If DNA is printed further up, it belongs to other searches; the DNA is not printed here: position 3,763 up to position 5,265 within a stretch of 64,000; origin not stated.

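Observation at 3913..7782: Complete nucleotide-heptose pathway with a fused HddC-GmhB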

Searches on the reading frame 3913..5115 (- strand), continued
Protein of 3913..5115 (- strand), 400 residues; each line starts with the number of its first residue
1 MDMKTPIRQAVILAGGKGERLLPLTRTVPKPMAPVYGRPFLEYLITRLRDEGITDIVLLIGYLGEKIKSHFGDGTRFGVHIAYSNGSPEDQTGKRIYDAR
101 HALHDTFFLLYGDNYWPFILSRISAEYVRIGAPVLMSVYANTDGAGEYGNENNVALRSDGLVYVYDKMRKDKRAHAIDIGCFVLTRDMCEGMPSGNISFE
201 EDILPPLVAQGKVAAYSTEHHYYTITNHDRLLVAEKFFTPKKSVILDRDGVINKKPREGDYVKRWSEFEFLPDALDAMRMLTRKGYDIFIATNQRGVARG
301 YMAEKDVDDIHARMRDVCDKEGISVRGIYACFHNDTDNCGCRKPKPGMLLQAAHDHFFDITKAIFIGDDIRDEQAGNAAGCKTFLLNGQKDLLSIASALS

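Call 61: search_protein_representatives(protein=window:3913-5115:-)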
Query: 400 residues. Proteins with E-value up to 0.001 (for the whole library): 51395; up to 1e-10: 18253; up to 1e-30: 696. The best 150 are listed.
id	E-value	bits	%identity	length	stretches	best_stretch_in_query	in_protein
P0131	2.5e-121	421.8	49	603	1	6-398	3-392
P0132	2.9e-111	388.6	48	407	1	7-387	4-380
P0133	8.0e-107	374.0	45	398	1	6-392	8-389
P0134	1.7e-105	369.6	44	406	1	8-391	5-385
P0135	6.1e-103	361.2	44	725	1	4-397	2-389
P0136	1.7e-102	359.7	46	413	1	8-388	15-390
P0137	6.0e-100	351.4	43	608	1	7-395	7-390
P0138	3.2e-99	349.0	42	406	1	4-392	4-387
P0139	6.4e-96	338.1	43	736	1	4-394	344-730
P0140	2.7e-95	336.0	47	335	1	69-393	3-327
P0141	4.1e-92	325.6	40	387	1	13-396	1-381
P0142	2.1e-90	320.0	49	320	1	7-315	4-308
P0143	5.6e-86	305.4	39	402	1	6-386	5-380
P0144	1.8e-84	300.4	41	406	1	7-391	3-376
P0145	4.7e-84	299.0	49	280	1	133-399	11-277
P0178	9.0e-65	235.5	34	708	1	7-387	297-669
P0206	1.2e-54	202.2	33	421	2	243-395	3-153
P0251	4.2e-48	180.6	35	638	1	6-387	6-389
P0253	5.6e-48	180.2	35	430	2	10-225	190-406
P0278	4.1e-46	174.1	32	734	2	242-387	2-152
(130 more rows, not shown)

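Call 62: search_protein_families(library=pfam, proteins=[P0135, P0139, P0178, P0278, P0206, P0253, P0251, P0131], max_evalue=0.00001)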
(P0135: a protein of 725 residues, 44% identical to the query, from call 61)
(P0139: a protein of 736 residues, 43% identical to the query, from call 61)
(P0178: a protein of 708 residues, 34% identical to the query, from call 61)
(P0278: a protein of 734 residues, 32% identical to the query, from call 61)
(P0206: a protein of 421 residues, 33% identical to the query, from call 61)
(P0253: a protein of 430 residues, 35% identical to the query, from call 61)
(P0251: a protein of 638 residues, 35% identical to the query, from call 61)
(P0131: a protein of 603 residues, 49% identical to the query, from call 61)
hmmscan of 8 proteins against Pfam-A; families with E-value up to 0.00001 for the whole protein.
P0135 (725 aa): 10 families
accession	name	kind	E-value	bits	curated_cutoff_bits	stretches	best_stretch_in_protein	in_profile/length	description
PF13489.12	Methyltransf_23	-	6.8e-21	75.1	27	1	529-669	20-162/164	Methyltransferase domain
PF00483.29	NTP_transferase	-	7.1e-20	72.1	21.2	1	8-137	2-138/245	Nucleotidyl transferase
PF08645.17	PNK3P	-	1.1e-09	38.7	22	1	242-362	6-127/161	Polynucleotide kinase 3 phosphatase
PF00702.32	Hydrolase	-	3.1e-09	37.9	26.4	1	247-372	83-191/191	haloacid dehalogenase-like hydrolase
PF13242.12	Hydrolase_like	-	6e-09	36.1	22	1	333-375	2-45/75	HAD-hyrolase-like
PF08241.18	Methyltransf_11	-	4.3e-08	34.1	21.2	1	536-623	1-95/95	Methyltransferase domain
PF12804.13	NTP_transf_3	-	4.9e-08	33.8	27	1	8-132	1-119/160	MobA-like NTP transferase domain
PF13419.12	HAD_2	-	1e-07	32.7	23.8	0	329-376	129-176/178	Haloacid dehalogenase-like hydrolase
PF07021.18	MetW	-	8.7e-07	29.2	21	1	531-636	13-122/193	Methionine biosynthesis protein MetW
PF13847.12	Methyltransf_31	-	9.4e-07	29.1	27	1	531-627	3-113/145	Methyltransferase domain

P0139 (736 aa): 10 families
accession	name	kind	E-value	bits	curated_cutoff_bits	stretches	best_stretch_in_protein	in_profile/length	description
PF01370.27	Epimerase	-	4.4e-41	141.3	20.9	1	4-236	1-240/240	NAD dependent epimerase/dehydratase family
PF00483.29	NTP_transferase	-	2.6e-21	76.8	21.2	1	350-551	2-217/245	Nucleotidyl transferase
PF16363.11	GDP_Man_Dehyd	-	5e-20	72.7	27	1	5-268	1-279/332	GDP-mannose 4,6 dehydratase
PF01073.25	3Beta_HSD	-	3e-17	63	22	1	5-190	1-201/280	3-beta hydroxysteroid dehydrogenase/isomerase family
PF04321.23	RmlD_sub_bind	-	7e-15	55.3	27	1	3-174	2-156/287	RmlD substrate binding domain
PF07993.18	NAD_binding_4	-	9.5e-14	51.6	20.1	1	58-175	82-213/258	Male sterility protein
PF13242.12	Hydrolase_like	-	7.1e-11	42.3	22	1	677-727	2-53/75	HAD-hyrolase-like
PF12804.13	NTP_transf_3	-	8.9e-08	32.9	27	1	350-410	1-54/160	MobA-like NTP transferase domain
PF13460.12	NAD_binding_10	-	9.6e-08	32.5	27.2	1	10-163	3-142/184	NAD(P)H-binding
PF13419.12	HAD_2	-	9.9e-08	32.7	23.8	1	672-722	128-178/178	Haloacid dehalogenase-like hydrolase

P0178 (708 aa): 5 families
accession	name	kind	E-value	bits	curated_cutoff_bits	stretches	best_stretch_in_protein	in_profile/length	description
PF01370.27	Epimerase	-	7.4e-33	114.4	20.9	1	3-222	1-240/240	NAD dependent epimerase/dehydratase family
PF16363.11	GDP_Man_Dehyd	-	4e-21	76.2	27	1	4-287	1-331/332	GDP-mannose 4,6 dehydratase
PF00483.29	NTP_transferase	-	3.6e-16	59.9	21.2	1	300-499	2-219/245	Nucleotidyl transferase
PF13419.12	HAD_2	-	3.1e-07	31.1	23.8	0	619-667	129-177/178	Haloacid dehalogenase-like hydrolase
PF13242.12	Hydrolase_like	-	1.4e-06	28.5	22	1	623-669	2-49/75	HAD-hyrolase-like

P0278 (734 aa): 11 families
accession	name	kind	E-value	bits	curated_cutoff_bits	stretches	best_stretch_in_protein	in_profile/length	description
PF16363.11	GDP_Man_Dehyd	-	4.4e-63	214.2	27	1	424-726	1-332/332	GDP-mannose 4,6 dehydratase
PF01370.27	Epimerase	-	3.3e-47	161.3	20.9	1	423-660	1-239/240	NAD dependent epimerase/dehydratase family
PF00483.29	NTP_transferase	-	4e-27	95.8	21.2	1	191-416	4-242/245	Nucleotidyl transferase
PF13242.12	Hydrolase_like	-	1.5e-16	60.5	22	1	105-176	2-75/75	HAD-hyrolase-like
PF04321.23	RmlD_sub_bind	-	1.7e-11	44.2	27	1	422-574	2-134/287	RmlD substrate binding domain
PF13419.12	HAD_2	-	1.1e-10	42.3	23.8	1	102-151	130-178/178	Haloacid dehalogenase-like hydrolase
PF00702.32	Hydrolase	-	1.8e-10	42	26.4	1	12-145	84-191/191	haloacid dehalogenase-like hydrolase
PF02719.21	Polysacc_synt_2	-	2.1e-08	34.2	20.2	1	423-537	1-127/293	Polysaccharide biosynthesis protein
PF01073.25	3Beta_HSD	-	4.2e-08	33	22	1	424-557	1-136/280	3-beta hydroxysteroid dehydrogenase/isomerase family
PF08645.17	PNK3P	-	1.3e-07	31.9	22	1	30-134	33-126/161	Polynucleotide kinase 3 phosphatase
PF12804.13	NTP_transf_3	-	1.5e-06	29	27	0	191-322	3-127/160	MobA-like NTP transferase domain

P0206 (421 aa): 6 families
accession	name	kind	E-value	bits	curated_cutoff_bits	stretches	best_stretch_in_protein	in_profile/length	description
PF00483.29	NTP_transferase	-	1.6e-28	100.4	21.2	1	182-406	2-242/245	Nucleotidyl transferase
PF00702.32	Hydrolase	-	1e-11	46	26.4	1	16-138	87-191/191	haloacid dehalogenase-like hydrolase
PF12804.13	NTP_transf_3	-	3.6e-10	40.7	27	1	182-289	1-98/160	MobA-like NTP transferase domain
PF13242.12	Hydrolase_like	-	7.8e-10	39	22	1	99-153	2-57/75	HAD-hyrolase-like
PF13419.12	HAD_2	-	2.5e-07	31.5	23.8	1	100-142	134-176/178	Haloacid dehalogenase-like hydrolase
PF08645.17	PNK3P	-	6.9e-06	26.3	22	1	7-126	6-125/161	Polynucleotide kinase 3 phosphatase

P0253 (430 aa): 7 families
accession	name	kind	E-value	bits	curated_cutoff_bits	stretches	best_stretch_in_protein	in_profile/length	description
PF00483.29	NTP_transferase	-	1.4e-23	84.2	21.2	1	191-420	3-243/245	Nucleotidyl transferase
PF12804.13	NTP_transf_3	-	2e-14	54.5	27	1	190-321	1-122/160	MobA-like NTP transferase domain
PF13242.12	Hydrolase_like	-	4.7e-14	52.5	22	1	99-168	2-73/75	HAD-hyrolase-like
PF00702.32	Hydrolase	-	4.2e-10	40.8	26.4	1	20-138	88-191/191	haloacid dehalogenase-like hydrolase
PF13344.12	Hydrolase_6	-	1.9e-06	28.3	27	1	5-53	1-40/101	Haloacid dehalogenase-like hydrolase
PF13419.12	HAD_2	-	3.4e-06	27.7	23.8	0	100-144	134-178/178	Haloacid dehalogenase-like hydrolase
PF00535.33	Glycos_transf_2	-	6e-06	26.7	23.3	1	253-335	43-128/168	Glycosyl transferase family 2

P0251 (638 aa): 7 families
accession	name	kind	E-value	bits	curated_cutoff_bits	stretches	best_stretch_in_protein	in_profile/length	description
PF00483.29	NTP_transferase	-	2.1e-29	103.3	21.2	1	10-232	2-240/245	Nucleotidyl transferase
PF13580.11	SIS_2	-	2.6e-27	96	27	1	451-589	2-138/138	SIS domain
PF13242.12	Hydrolase_like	-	4.3e-14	52.6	22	1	343-414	2-75/75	HAD-hyrolase-like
PF12804.13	NTP_transf_3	-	2.4e-10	41.2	27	1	10-114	1-96/160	MobA-like NTP transferase domain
PF01380.27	SIS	-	1.2e-08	35.3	25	1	548-611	47-110/131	SIS domain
PF00702.32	Hydrolase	-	5.4e-08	33.9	26.4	1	250-382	84-191/191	haloacid dehalogenase-like hydrolase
PF13419.12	HAD_2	-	3.2e-06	27.8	23.8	0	338-388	128-178/178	Haloacid dehalogenase-like hydrolase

P0131 (603 aa): 7 families
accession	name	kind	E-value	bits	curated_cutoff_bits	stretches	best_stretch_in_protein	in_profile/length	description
PF00483.29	NTP_transferase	-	2.2e-21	77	21.2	1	7-139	2-141/245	Nucleotidyl transferase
PF00485.24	PRK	-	2.6e-16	60.5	22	1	423-598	1-186/196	Phosphoribulokinase / Uridine kinase family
PF08645.17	PNK3P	-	2.9e-12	47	22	1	236-363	1-126/161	Polynucleotide kinase 3 phosphatase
PF13242.12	Hydrolase_like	-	7.1e-12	45.5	22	1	335-381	2-49/75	HAD-hyrolase-like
PF13419.12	HAD_2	-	3.1e-10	40.9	23.8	1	211-380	32-178/178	Haloacid dehalogenase-like hydrolase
PF00702.32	Hydrolase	-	3.2e-09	37.9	26.4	1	218-374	55-191/191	haloacid dehalogenase-like hydrolase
PF12804.13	NTP_transf_3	-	5.5e-09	36.8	27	1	7-141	1-126/160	MobA-like NTP transferase domain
